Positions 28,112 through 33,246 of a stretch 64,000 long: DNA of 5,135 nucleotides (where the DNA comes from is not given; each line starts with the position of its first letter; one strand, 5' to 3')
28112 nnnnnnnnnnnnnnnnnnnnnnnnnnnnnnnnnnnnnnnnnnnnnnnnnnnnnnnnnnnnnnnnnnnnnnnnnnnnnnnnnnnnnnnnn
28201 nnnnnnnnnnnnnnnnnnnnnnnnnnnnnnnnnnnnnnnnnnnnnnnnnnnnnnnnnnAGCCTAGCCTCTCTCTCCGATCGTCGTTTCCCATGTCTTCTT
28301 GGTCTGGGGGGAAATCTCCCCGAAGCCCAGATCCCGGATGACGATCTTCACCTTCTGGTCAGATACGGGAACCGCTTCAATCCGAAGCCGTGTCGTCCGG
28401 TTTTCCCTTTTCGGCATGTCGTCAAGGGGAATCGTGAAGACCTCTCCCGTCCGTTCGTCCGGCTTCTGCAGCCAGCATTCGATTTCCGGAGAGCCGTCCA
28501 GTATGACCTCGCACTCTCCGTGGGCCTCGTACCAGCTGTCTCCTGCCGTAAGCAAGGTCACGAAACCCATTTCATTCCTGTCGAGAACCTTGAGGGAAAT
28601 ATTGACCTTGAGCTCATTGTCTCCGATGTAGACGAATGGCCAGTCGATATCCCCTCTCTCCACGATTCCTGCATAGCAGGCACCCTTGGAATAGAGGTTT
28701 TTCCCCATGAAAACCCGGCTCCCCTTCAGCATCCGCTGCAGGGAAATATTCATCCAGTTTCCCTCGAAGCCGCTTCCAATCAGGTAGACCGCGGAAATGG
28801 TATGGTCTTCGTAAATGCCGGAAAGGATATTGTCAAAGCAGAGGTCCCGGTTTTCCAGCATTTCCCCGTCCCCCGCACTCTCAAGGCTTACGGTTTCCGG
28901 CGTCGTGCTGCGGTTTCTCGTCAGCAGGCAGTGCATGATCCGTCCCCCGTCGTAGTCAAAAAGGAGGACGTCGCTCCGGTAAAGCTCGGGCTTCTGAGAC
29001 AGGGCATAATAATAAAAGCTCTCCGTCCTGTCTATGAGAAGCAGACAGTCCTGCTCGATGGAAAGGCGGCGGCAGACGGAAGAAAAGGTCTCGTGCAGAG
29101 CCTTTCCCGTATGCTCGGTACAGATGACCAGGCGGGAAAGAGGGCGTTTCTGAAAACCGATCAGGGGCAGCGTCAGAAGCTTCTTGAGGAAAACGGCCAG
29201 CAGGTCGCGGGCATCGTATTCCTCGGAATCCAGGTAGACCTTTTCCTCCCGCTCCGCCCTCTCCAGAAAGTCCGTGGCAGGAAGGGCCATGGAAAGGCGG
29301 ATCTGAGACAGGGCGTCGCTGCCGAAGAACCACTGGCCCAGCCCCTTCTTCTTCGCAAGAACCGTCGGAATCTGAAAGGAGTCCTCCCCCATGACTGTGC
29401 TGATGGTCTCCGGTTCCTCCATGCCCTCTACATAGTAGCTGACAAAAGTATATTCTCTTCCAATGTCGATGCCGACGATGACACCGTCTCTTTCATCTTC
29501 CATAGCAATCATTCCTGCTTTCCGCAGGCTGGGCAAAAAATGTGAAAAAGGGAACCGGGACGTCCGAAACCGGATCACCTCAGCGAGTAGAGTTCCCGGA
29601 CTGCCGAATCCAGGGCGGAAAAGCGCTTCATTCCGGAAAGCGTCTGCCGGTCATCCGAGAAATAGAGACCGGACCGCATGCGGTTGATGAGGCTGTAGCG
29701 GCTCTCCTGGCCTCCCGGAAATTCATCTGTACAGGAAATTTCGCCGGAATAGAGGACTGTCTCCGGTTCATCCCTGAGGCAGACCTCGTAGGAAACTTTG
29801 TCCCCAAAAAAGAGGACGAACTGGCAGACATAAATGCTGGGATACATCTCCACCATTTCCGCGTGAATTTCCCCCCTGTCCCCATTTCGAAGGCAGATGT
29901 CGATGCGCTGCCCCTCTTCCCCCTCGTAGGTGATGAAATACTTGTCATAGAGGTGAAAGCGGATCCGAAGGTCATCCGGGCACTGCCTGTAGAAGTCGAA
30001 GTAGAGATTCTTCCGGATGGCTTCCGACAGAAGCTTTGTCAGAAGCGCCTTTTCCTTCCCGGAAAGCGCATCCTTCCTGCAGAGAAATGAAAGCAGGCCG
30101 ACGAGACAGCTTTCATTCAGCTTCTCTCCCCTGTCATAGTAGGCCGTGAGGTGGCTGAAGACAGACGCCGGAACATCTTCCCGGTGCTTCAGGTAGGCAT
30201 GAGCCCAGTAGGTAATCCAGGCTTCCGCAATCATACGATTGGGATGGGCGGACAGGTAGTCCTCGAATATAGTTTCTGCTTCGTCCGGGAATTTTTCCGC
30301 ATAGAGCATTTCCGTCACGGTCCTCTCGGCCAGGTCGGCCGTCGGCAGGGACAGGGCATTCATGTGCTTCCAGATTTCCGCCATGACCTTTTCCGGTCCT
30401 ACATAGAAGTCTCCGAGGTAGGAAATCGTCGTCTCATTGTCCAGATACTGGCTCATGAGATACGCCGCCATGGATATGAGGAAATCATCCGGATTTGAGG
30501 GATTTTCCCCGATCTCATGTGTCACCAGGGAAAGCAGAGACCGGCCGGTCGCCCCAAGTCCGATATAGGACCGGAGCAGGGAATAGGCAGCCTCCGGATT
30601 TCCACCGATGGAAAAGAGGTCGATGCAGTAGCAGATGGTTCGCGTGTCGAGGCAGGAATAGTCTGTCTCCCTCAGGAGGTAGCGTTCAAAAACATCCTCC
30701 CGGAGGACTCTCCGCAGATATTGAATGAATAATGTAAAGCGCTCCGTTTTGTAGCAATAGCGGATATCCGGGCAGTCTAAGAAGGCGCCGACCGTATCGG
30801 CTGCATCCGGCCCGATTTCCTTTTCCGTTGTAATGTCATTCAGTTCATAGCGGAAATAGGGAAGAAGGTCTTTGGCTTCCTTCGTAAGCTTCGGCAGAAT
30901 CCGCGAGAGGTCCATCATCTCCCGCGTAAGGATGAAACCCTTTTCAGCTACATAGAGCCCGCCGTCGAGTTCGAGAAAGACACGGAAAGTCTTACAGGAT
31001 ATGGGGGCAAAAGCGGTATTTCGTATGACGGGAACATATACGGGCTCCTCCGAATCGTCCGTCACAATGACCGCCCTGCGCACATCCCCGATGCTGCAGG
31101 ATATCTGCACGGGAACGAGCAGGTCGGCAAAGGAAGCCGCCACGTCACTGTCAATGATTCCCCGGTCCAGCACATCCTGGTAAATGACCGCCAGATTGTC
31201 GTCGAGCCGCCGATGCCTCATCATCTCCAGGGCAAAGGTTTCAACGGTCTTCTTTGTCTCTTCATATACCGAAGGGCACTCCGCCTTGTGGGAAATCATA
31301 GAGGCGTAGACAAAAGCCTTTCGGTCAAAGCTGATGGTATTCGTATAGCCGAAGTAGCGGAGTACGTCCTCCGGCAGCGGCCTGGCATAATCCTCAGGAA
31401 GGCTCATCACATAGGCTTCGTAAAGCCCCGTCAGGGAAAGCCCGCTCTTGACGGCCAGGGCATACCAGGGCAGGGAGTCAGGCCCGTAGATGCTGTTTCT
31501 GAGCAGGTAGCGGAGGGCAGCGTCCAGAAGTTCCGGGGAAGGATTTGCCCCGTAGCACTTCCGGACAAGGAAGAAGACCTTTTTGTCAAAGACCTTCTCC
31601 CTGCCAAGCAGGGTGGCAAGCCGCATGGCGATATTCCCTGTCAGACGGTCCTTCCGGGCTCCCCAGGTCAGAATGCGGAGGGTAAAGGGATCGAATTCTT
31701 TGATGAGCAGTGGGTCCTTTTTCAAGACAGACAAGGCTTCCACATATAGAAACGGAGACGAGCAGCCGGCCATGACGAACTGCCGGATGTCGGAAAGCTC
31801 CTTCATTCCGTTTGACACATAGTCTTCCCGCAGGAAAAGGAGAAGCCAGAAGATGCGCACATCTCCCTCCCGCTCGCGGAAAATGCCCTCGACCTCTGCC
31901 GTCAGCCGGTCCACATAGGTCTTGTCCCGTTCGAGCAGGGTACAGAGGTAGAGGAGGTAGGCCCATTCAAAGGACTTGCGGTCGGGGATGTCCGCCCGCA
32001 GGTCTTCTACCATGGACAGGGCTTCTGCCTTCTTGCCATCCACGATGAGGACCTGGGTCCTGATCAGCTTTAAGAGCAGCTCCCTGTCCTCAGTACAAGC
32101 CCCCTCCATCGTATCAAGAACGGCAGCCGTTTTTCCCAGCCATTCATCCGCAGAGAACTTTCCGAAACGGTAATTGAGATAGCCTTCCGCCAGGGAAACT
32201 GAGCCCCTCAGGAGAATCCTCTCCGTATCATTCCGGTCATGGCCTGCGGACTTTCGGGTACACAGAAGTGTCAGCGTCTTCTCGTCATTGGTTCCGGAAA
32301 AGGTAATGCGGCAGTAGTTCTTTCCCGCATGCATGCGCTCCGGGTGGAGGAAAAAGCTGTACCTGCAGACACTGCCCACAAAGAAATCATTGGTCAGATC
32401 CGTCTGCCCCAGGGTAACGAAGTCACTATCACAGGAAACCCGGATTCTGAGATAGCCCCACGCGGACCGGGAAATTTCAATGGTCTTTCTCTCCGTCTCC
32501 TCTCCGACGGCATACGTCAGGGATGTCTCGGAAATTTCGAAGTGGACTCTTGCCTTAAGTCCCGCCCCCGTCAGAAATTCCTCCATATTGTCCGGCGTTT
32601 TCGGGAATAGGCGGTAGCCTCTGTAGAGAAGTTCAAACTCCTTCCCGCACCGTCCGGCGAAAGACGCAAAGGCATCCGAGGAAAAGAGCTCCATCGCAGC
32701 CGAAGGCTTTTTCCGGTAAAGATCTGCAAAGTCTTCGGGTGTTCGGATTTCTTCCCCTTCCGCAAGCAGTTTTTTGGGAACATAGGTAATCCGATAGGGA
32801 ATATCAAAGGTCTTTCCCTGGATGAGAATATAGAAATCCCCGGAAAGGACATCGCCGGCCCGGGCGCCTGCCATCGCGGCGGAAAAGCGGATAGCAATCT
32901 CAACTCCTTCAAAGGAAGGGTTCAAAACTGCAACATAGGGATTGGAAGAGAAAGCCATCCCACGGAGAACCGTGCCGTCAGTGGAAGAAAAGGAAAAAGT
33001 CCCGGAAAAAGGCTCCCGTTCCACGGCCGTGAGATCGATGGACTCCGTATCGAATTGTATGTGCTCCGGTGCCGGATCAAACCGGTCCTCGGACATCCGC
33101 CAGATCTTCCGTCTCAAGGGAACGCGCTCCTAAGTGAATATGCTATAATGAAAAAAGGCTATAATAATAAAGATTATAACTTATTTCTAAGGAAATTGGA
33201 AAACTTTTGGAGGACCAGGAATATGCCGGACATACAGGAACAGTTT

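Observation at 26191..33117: Tightly coupled four-gene operon: ~1170-aa helical giant, degenerate Hsp70/actin-fold protein, helical protein, 2-TM coiled-coil protein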

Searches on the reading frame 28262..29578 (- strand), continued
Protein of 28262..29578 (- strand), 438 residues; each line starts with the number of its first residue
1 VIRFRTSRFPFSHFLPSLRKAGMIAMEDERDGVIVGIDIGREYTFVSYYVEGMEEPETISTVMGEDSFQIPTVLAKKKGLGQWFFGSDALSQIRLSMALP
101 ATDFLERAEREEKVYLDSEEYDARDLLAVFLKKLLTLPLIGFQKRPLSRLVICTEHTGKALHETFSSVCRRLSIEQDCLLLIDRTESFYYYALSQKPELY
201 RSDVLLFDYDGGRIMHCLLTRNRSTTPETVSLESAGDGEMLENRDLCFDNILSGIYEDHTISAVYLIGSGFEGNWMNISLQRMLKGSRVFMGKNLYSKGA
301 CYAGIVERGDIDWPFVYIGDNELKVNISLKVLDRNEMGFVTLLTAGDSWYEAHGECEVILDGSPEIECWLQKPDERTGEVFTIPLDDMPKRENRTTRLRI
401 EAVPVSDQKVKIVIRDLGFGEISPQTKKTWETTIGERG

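Call 78: get_annotated_region(hit=H1, flank=12000)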
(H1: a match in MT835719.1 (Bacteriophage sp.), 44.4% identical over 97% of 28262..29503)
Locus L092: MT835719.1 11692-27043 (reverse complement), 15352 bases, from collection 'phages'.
description: UNVERIFIED: Bacteriophage sp. clone scaffold_523 genomic sequence.
organism: Bacteriophage sp. (NCBI taxid 38018)
taxonomy: Viruses
host: -; source: human fecal samples; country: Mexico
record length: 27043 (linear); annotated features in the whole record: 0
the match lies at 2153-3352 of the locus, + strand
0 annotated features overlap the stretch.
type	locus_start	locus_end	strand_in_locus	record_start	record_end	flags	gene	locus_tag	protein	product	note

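Call 81: search_protein_families(library=pfam, proteins=[L091:1711-3051:+, L091:3054-4124:+, L091:4149-5279:+, L091:12287-13501:+, L091:13607-14920:+, L091:14936-16012:+, L091:16005-17102:+, L091:17114-18241:+, L091:18355-19356:+, L091:19353-20450:+], max_evalue=0.00001)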
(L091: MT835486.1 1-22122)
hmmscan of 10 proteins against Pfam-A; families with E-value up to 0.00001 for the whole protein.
L091:1711-3051:+ (446 aa): 8 families
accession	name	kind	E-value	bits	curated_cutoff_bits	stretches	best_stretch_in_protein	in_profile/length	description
PF12002.13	MgsA_C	-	2.9e-70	235.9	27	1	271-436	1-166/167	MgsA AAA+ ATPase C terminal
PF16193.11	AAA_assoc_2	-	7.8e-30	103.4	34.3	1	190-270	2-81/81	AAA C-terminal domain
PF05496.18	RuvB_N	-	2e-19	70.4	27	1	22-143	1-119/159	Holliday junction DNA helicase RuvB P-loop domain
PF00004.35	AAA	-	2.6e-17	63.9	21.2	1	55-160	1-123/131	ATPase family associated with various cellular activities (AAA)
PF07724.20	AAA_2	-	2.6e-07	31.3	27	1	51-138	2-104/166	AAA domain (Cdc48 subfamily)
PF07728.20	AAA_5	-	3.8e-07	30.6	22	1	55-168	2-124/139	AAA domain (dynein-related subfamily)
PF13173.12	AAA_14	-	4.1e-07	30.5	27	1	55-172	5-127/129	AAA domain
PF01078.27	Mg_chelatase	-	4.9e-06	26.5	20.3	0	52-74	22-44/207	Magnesium chelatase, subunit ChlI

L091:3054-4124:+ (356 aa): 1 family
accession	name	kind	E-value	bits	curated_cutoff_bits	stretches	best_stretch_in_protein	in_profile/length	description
PF09992.14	NAGPA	-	1.3e-38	133.3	25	1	180-355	2-168/169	Phosphodiester glycosidase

L091:4149-5279:+ (376 aa): 0 families

L091:12287-13501:+ (404 aa): 3 families
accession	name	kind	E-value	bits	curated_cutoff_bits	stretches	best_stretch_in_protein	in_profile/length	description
PF00133.28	tRNA-synt_1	-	2.3e-86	290.6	22.7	1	17-404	2-234/414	tRNA synthetases class I (I, L, M and V)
PF09334.17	tRNA-synt_1g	-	1.1e-13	51.2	20.1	1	44-191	7-136/391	tRNA synthetases class I (M)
PF13603.12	tRNA-synt_1_2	-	1.7e-12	47.7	25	1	243-303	86-146/185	Leucyl-tRNA synthetase, editing domain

L091:13607-14920:+ (437 aa): 4 families
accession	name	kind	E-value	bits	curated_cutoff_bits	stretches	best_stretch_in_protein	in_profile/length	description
PF00133.28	tRNA-synt_1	-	1.2e-47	163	22.7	1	2-121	293-412/414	tRNA synthetases class I (I, L, M and V)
PF08264.19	Anticodon_1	-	5.5e-45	153.3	25.1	1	165-311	1-147/148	Anticodon-binding domain of tRNA ligase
PF10458.14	Val_tRNA-synt_C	-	1.7e-15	57.4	25.9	1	371-436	1-66/66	Valyl tRNA synthetase tRNA binding arm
PF09334.17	tRNA-synt_1g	-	1.4e-09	37.7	20.1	1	42-132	288-376/391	tRNA synthetases class I (M)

L091:14936-16012:+ (358 aa): 2 families
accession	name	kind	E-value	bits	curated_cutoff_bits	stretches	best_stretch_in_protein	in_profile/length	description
PF00535.33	Glycos_transf_2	-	5.4e-13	49.7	23.3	1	4-132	1-127/168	Glycosyl transferase family 2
PF04138.20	GtrA_DPMS_TM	-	6.6e-13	49.3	26.1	1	226-349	1-117/117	GtrA/DPMS, transmembrane domain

L091:16005-17102:+ (365 aa): 1 family
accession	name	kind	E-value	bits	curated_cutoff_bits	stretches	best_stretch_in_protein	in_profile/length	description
PF09992.14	NAGPA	-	1.8e-31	110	25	1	170-364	2-168/169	Phosphodiester glycosidase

L091:17114-18241:+ (375 aa): 0 families

L091:18355-19356:+ (333 aa): 5 families
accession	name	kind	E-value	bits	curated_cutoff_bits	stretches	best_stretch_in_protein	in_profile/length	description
PF07726.17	AAA_3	-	6.2e-55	185.1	27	1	52-182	1-131/131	ATPase family associated with various cellular activities (AAA)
PF17863.7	AAA_lid_2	-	1.3e-21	76.6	22.7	1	246-317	3-74/74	AAA lid domain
PF07728.20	AAA_5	-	1.4e-11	45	22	1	59-180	8-139/139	AAA domain (dynein-related subfamily)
PF00493.29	MCM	-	2.8e-07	30.3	23.3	1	45-166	52-176/224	MCM P-loop domain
PF00004.35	AAA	-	4.7e-06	27.5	21.2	1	58-179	6-125/131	ATPase family associated with various cellular activities (AAA)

L091:19353-20450:+ (365 aa): 1 family
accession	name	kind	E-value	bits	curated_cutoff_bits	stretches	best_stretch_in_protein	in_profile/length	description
PF01882.25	DUF58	-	4.6e-06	26.4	23.4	1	198-226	2-30/216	Protein of unknown function DUF58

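Call 87: find_related_loci(query=P0352, collection=metagenome_contigs, flank=8000)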
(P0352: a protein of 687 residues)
Query P0352 (687 aa) in metagenome_contigs; peptide patterns used: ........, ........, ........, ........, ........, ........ (x = any residue, [..] = any of these).
25 stretches matched a pattern; 2 encode a relative of the query (tblastn E <= 1e-3); 2 distinct loci.
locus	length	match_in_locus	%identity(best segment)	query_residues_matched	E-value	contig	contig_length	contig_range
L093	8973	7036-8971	99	1-645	0e+0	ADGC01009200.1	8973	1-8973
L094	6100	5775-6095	96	1-107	1e-62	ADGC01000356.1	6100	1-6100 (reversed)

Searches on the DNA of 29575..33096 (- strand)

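Call 86: search_rna_families(sources=[L083, L088, L091, L081, L001, L087], threshold=gathering)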
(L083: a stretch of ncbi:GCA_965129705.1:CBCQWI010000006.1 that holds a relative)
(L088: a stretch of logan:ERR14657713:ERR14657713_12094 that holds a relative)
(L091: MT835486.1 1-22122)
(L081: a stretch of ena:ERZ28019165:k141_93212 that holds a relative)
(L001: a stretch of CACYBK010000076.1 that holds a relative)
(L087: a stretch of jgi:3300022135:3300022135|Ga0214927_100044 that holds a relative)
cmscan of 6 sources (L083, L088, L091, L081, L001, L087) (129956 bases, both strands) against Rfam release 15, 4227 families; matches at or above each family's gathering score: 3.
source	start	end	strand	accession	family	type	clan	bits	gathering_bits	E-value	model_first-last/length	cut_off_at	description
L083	16990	17230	+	RF00230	T-box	Cis-reg; leader;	-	132.3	93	7.2e-29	1-219/219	no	T-box leader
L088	15009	15262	+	RF00230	T-box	Cis-reg; leader;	-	99.1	93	2.6e-20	1-219/219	no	T-box leader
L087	6134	6241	+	RF01831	THF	Cis-reg; riboswitch;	-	84.7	36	7.1e-18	1-99/99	no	THF (Tetrahydrofolate) riboswitch aptamer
